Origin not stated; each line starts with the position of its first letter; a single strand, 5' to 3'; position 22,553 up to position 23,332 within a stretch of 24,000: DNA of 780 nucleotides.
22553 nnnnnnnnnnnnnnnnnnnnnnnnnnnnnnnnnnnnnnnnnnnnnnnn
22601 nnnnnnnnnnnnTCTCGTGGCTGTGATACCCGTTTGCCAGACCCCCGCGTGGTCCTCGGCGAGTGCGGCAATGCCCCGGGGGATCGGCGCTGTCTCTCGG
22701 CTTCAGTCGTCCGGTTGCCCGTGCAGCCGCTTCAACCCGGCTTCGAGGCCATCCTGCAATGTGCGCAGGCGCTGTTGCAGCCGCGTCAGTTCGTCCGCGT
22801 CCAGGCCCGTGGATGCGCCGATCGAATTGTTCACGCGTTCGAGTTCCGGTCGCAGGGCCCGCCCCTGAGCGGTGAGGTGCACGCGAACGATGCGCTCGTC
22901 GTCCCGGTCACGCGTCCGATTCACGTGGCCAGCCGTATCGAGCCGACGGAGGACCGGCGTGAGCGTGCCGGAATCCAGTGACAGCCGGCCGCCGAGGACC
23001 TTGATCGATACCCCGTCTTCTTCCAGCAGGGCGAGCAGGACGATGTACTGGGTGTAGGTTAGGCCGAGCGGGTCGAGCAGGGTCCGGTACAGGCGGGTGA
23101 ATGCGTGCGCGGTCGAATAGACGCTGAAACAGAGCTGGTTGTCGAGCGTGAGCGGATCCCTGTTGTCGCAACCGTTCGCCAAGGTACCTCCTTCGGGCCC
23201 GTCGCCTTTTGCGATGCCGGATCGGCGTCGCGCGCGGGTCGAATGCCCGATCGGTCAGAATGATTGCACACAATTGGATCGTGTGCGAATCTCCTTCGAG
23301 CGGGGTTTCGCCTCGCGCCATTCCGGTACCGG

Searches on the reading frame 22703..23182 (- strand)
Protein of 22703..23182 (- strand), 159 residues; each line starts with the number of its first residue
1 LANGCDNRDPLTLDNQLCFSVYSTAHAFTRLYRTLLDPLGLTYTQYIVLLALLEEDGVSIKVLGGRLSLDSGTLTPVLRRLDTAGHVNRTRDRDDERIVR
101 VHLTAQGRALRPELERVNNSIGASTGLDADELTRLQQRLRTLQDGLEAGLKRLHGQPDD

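Call 49: search_protein_families(library=pfam, proteins=[window:22703-23182:-])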
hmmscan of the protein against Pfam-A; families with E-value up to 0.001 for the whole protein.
window:22703-23182:- (159 aa): 4 families
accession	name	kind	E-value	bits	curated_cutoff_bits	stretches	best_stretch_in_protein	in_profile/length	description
PF22381.2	Staph_reg_Sar_Rot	-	6.2e-15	55.5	27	1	30-110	1-81/85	Transcriptional regulator SarA/Rot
PF01047.28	MarR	-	1.1e-11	44.9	24.6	1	41-99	1-59/59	MarR family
PF12802.13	MarR_2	-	3.1e-09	37.3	27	1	39-98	1-61/61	MarR family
PF13463.12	HTH_27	-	4.4e-07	30.5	22.2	1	41-107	1-68/68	Winged helix DNA-binding domain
